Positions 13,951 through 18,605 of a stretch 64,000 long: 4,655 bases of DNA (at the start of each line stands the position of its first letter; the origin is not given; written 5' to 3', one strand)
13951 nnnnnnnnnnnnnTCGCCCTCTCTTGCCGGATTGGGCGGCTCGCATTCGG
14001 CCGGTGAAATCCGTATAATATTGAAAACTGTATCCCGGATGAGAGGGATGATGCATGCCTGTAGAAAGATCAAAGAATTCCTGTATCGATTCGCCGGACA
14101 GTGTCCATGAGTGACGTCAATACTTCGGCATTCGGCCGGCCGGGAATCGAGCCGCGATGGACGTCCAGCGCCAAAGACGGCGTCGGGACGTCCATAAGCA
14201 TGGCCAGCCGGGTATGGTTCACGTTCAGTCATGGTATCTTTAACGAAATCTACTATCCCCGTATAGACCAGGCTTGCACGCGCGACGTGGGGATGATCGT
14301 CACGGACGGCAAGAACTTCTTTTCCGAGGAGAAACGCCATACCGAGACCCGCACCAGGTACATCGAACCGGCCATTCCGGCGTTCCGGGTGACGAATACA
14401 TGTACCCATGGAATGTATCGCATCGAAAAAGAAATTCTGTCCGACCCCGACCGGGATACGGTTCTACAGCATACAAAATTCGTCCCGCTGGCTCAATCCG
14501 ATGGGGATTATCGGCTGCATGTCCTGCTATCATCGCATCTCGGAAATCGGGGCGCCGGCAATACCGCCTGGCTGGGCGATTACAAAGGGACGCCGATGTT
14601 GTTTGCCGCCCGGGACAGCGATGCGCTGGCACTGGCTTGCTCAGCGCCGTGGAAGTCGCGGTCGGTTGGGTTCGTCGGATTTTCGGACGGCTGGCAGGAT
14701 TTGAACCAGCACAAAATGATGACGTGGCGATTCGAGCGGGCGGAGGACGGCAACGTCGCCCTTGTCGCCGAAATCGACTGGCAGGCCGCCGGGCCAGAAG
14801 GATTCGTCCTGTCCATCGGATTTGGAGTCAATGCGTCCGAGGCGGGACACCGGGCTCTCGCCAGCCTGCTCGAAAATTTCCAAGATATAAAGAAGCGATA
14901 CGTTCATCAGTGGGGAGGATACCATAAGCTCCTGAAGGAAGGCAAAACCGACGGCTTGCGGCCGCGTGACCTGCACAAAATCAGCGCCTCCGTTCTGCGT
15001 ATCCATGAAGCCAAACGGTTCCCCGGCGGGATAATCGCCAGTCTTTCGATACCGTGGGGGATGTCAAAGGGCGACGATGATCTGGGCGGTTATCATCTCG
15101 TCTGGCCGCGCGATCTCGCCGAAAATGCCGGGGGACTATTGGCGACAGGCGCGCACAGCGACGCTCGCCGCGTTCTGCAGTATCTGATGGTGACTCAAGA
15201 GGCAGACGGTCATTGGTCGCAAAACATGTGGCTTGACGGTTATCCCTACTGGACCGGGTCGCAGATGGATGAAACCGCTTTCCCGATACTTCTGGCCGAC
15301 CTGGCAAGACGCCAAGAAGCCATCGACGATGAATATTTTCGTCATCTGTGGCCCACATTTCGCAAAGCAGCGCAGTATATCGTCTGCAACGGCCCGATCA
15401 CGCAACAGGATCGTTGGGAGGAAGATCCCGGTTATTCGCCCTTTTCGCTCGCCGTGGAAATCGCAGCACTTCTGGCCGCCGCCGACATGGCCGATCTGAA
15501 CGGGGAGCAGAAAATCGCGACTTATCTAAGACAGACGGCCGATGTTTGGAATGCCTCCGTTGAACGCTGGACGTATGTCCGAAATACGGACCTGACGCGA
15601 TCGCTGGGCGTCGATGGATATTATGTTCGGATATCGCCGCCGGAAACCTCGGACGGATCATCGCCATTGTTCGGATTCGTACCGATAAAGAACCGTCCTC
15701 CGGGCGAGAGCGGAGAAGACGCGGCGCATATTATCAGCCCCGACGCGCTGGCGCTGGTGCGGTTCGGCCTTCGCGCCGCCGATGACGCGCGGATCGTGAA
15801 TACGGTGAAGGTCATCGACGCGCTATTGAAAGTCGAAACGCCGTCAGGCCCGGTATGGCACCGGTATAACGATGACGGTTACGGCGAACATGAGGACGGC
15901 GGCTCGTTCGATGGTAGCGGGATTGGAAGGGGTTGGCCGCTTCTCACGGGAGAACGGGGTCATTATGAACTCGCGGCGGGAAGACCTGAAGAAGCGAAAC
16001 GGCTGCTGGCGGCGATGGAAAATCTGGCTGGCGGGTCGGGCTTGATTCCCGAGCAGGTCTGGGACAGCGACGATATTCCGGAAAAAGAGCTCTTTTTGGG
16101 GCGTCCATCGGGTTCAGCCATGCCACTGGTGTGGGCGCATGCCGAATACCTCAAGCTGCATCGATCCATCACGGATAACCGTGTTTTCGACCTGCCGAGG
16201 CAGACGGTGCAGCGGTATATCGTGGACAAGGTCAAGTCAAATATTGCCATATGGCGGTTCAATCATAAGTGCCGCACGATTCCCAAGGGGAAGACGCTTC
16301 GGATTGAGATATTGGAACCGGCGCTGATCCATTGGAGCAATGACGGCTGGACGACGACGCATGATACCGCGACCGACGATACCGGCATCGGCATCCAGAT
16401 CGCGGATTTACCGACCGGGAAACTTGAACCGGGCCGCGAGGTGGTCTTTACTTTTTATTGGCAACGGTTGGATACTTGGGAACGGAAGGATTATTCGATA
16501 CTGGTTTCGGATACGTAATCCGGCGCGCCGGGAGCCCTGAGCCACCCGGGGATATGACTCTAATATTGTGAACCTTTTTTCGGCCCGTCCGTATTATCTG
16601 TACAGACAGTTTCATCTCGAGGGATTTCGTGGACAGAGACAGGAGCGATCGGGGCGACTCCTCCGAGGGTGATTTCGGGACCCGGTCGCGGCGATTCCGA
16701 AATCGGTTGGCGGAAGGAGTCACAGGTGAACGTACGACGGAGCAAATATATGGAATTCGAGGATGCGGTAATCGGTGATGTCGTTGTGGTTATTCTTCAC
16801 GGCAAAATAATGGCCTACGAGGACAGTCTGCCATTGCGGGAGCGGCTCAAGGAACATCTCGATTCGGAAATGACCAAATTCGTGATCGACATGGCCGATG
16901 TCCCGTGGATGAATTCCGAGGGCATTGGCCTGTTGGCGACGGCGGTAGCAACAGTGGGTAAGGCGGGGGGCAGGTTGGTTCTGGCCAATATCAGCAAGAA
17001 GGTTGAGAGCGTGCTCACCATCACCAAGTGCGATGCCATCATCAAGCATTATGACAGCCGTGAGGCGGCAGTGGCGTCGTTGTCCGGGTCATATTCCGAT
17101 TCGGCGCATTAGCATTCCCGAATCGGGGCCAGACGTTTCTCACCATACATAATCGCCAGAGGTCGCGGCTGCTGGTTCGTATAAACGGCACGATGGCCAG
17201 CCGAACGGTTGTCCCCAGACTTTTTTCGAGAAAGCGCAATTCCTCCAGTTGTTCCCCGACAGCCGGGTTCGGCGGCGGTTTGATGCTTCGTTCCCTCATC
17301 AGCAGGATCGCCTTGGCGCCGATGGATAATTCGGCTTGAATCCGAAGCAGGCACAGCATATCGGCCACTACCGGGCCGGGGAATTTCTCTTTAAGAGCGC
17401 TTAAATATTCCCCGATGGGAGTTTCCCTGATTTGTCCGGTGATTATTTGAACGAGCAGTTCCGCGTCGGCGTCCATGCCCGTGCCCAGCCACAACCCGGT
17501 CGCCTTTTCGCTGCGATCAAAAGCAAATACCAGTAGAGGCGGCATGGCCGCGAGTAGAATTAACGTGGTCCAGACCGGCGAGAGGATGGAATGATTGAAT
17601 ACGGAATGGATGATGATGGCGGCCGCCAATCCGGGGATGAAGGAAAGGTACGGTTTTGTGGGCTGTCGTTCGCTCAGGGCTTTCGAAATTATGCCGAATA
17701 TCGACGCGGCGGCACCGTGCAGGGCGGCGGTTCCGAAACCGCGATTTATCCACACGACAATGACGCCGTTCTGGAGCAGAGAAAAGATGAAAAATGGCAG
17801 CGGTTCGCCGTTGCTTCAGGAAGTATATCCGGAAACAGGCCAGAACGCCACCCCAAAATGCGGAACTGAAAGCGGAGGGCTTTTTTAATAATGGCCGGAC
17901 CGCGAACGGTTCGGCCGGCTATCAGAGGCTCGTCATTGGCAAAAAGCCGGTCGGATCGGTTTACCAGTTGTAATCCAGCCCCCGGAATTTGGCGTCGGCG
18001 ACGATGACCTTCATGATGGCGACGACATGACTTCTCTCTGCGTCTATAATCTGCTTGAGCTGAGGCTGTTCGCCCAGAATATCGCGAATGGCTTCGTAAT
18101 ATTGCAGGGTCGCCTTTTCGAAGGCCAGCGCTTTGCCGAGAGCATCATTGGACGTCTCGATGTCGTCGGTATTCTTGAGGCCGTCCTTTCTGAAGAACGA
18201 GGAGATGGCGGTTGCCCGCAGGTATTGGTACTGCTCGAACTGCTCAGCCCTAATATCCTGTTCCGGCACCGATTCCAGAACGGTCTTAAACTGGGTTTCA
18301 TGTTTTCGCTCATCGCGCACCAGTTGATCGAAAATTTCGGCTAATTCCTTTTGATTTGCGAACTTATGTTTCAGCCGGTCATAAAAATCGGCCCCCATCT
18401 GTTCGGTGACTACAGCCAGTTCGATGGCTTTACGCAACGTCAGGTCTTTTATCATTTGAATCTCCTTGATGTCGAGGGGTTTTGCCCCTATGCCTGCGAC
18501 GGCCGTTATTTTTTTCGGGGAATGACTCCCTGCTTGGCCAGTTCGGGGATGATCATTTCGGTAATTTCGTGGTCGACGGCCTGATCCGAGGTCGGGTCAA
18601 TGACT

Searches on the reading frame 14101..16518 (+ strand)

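Call 43: search_protein_families(library=pfam, proteins=[window:14101-16518:+], max_evalue=0.00001)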
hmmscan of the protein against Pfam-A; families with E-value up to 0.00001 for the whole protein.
window:14101-16518:+ (805 aa): 2 families
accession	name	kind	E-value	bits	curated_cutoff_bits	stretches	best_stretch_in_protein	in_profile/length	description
PF09137.17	Glucodextran_N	-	3e-98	329.1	24.1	1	10-275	1-262/263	Glucodextranase, domain N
PF00723.27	Glyco_hydro_15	-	3.8e-29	102.3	22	1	304-686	19-425/427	Glycosyl hydrolases family 15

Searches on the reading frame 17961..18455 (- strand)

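Call 72: search_protein_families(library=pfam, proteins=[window:17961-18455:-], max_evalue=0.00001)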
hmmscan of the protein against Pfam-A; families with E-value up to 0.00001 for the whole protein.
window:17961-18455:- (164 aa): 1 family
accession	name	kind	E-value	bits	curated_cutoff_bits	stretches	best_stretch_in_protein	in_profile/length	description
PF02915.23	Rubrerythrin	-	6.3e-08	33.5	22.8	1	11-80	3-75/137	Rubrerythrin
